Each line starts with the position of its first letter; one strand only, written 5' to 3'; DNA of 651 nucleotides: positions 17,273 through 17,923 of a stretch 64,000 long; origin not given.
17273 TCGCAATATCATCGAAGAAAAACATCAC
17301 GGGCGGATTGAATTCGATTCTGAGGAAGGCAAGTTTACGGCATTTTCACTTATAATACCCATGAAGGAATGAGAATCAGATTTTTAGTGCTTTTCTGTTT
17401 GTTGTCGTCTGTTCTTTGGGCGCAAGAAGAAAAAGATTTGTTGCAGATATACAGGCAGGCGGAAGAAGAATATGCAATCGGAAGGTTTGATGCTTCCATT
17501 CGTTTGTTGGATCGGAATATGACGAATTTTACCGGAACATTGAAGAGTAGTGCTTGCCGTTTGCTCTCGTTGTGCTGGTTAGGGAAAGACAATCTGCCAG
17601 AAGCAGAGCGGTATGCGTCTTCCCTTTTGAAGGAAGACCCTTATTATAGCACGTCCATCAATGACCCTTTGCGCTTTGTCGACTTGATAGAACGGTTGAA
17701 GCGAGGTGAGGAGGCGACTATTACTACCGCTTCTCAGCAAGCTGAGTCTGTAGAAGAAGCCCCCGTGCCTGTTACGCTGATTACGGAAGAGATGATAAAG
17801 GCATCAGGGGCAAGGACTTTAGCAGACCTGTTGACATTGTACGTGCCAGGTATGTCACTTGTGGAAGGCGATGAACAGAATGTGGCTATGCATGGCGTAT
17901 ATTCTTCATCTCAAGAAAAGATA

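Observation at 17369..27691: Orphan bimodular NRPS cluster flanked by a TonB-dependent receptor, a nitroreductase and a VOC enzyme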

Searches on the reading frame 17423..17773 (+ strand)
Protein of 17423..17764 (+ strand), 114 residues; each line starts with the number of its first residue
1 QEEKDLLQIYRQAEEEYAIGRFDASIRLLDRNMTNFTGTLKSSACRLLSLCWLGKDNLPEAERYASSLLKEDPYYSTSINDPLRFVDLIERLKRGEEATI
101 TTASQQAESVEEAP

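Call 45: search_protein_families(library=pfam, proteins=[window:17423-17764:+], max_evalue=10)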
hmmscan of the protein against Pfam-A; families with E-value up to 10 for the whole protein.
seq(114 aa): 3 families
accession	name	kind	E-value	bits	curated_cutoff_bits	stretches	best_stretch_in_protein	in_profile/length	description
PF13432.12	TPR_16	-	0.016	16.1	32.7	1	10-75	1-64/65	Tetratricopeptide repeat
PF07719.23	TPR_2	-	0.09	13.4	27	1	44-74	3-33/34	Tetratricopeptide repeat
PF14706.11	Tnp_DNA_bind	-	0.17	12.1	24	1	84-111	20-47/58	Transposase DNA-binding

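Call 72: predict_structure(alignment_id=A2)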
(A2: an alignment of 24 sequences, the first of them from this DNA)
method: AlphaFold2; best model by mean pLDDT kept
length: 117 residues; sequences in the alignment: 24
mean_pLDDT: 84.0   pTM: 0.72
mean pLDDT of the five models: 84.0, 83.3, 83.1, 83.0, 82.8
residues with pLDDT >= 90: 74; 70-90: 17; 50-70: 13; < 50: 13
segments of 3 or more residues with pLDDT < 50: 98-103, 108-111
pLDDT, mean of each block of 10 residues (from residue 1): 82 96 96 91 95 95 94 88 93 67 48 55
secondary structure, 60 per line:
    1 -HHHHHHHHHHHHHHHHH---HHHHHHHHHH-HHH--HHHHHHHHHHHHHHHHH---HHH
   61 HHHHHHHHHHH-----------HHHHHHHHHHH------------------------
elements in order: H2-18 H22-31 H38-54 H58-71 H83-93

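Call 76: fold_search(model_id=the predicted structure, library=pdb)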
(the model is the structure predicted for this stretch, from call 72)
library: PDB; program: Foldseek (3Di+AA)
matches with E <= 10: 923; with E <= 0.001: 0
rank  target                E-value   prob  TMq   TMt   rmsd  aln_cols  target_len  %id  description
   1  9ayd_A                3.5e-02  1.00  0.48  0.43   9.8       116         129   16  Mitochondrial fission 1 (Fis1) protein structure Y38E mutation 1.53A (released 2025-05-21)
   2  1na3_A                4.0e-02  1.00  0.57  0.76   3.4        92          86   15  Design of Stable alpha-Helical Arrays from an Idealized TPR Motif (released 2003-06-03)
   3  6v8e_A                5.8e-02  1.00  0.51  0.50   4.8        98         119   20  Computationally designed C3-symmetric homotrimer from TPR repeat protein (released 2020-08-12)
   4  6v8e_B                6.1e-02  1.00  0.56  0.56   4.7        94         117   18  Computationally designed C3-symmetric homotrimer from TPR repeat protein (released 2020-08-12)
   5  6v8e_D                6.1e-02  1.00  0.55  0.55   4.6        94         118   18  Computationally designed C3-symmetric homotrimer from TPR repeat protein (released 2020-08-12)
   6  6vfj_B                7.5e-02  1.00  0.56  0.55   3.5        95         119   17  De novo designed icosahedral nanoparticle I53_dn5 (released 2020-08-12)
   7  4gcn_A                8.3e-02  1.00  0.56  0.52   4.5        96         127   14  N-terminal domain of stress-induced protein-1 (STI-1) from C.elegans (released 2012-08-15)
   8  8xwx_B                8.3e-02  1.00  0.47  0.46   9.5       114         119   16  Crystal structure of FIS1-BAP31 complex from human (released 2024-05-15)
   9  2avp                  8.8e-02  1.00  0.52  0.88   2.0        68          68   19  Crystal structure of an 8 repeat consensus TPR superhelix (released 2005-09-13)
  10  1na0_A                8.8e-02  1.00  0.53  0.52   1.9        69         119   19  Design of Stable alpha-Helical Arrays from an Idealized TPR Motif (released 2003-06-03)
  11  7ya9                  8.8e-02  1.00  0.47  0.44   9.1       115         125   16  Fis1 (Mitochondrial fission 1 protein) (released 2023-07-05)
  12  9avc_B                9.2e-02  1.00  0.51  0.60   6.1        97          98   13  Fis1 Structure Y38E mutation (released 2025-05-21)
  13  7yka_B                9.2e-02  1.00  0.48  0.46   9.6       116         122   16  Crystal structure of Fis1 (Mitochondrial fission 1 protein) (released 2023-08-02)
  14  7yka_A                9.2e-02  0.99  0.46  0.46   9.3       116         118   14  Crystal structure of Fis1 (Mitochondrial fission 1 protein) (released 2023-08-02)
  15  9aye                  1.0e-01  1.00  0.52  0.61   5.9        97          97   13  FIS1 T34D Covalent inhibitor complex (released 2025-05-21)
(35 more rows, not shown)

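Call 90: find_related_loci(query=A2, collection=metagenome_contigs, flank=10000)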
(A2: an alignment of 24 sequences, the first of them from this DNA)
Query A2 (117 aa) in metagenome_contigs; peptide patterns used: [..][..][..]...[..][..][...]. (x = any residue, [..] = any of these).
116 stretches matched a pattern; 103 encode a relative of the query (tblastn E <= 1e-3); the best 80 are kept; 80 distinct loci.
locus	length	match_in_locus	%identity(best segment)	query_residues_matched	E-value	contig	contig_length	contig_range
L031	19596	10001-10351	77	1-117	2e-58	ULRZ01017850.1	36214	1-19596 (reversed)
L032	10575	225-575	77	1-117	1e-57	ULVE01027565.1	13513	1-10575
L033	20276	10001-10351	75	1-117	2e-57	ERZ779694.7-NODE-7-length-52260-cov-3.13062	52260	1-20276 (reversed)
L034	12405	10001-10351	75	1-117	1e-56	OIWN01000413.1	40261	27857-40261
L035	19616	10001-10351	75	1-117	1e-56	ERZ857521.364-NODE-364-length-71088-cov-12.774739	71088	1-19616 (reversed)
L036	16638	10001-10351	70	1-117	1e-50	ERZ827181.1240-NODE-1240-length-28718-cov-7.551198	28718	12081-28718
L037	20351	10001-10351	69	1-117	6e-50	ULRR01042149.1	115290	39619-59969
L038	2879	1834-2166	60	7-117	2e-41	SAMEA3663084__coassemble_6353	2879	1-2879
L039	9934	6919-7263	57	1-117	7e-41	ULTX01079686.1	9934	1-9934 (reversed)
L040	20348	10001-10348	54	1-117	3e-39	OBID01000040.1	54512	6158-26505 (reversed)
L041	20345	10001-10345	56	1-117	1e-39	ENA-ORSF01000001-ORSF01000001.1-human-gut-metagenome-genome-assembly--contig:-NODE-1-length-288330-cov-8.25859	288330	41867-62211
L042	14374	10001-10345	58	1-117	1e-39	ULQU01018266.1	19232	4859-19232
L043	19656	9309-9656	55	1-117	7e-39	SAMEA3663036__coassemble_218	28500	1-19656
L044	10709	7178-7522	54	1-117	3e-38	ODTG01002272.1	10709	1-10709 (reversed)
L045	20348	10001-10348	55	1-117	2e-36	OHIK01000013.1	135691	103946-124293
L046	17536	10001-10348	55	1-117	1e-36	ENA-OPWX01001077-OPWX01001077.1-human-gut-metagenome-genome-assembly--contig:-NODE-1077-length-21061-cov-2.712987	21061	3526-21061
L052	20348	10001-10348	46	1-117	1e-30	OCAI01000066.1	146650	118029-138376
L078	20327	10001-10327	51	8-117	1e-28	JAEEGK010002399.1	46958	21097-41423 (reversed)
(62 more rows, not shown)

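Call 94: list_cluster_members(proteins=[L052:12323-14749:+, L041:12310-16062:+, L046:12344-16066:+, L036:12314-14827:+, L035:12382-17841:+, L078:12298-14736:+, L037:12420-16076:+, L045:12352-19314:+])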
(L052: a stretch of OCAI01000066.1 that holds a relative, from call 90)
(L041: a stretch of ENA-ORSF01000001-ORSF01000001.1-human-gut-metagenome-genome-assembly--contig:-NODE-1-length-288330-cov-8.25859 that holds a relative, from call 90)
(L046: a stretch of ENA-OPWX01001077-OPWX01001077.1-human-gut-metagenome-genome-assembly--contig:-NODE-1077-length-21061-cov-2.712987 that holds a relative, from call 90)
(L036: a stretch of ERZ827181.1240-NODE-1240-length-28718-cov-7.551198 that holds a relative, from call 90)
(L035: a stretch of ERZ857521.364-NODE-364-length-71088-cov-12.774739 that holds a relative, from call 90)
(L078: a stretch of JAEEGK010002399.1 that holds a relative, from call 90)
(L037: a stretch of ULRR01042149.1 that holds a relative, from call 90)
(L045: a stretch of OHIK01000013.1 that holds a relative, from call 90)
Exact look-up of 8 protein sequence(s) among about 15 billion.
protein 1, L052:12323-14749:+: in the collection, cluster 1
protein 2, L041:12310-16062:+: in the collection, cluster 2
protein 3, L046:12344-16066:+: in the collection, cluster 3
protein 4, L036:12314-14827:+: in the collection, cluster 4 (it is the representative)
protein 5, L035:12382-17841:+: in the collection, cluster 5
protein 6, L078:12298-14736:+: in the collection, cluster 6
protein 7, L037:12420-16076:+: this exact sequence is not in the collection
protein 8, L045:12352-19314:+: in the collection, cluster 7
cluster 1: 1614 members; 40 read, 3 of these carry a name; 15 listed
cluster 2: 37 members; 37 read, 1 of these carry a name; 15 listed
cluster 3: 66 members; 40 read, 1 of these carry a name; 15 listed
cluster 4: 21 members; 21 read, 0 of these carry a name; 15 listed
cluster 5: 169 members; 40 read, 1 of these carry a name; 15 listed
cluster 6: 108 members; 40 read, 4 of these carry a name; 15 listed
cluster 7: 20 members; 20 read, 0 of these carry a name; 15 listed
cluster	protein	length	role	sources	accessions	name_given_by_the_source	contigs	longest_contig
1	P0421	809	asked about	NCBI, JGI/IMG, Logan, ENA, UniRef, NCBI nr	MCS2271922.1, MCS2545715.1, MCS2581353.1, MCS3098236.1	amino acid adenylation domain-containing protein [Bacteroides fragilis] | amino acid adenylation domain-containing protein | amino acid adenylation domain-containing protein n=1 Tax=Bacteroides fragilis TaxID=817 ...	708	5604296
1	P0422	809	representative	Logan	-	-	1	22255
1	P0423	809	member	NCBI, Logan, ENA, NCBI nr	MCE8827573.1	amino acid adenylation domain-containing protein [Bacteroides fragilis]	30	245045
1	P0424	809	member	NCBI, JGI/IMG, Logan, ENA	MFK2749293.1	amino acid adenylation domain-containing protein [Bacteroides fragilis]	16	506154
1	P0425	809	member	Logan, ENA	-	-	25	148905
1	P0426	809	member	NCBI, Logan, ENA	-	-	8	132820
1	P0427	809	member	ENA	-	-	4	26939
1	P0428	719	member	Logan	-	-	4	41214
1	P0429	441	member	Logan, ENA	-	-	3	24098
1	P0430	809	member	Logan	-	-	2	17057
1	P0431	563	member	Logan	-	-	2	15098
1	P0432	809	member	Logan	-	-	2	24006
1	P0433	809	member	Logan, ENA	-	-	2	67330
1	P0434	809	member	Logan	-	-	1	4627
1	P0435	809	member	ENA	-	-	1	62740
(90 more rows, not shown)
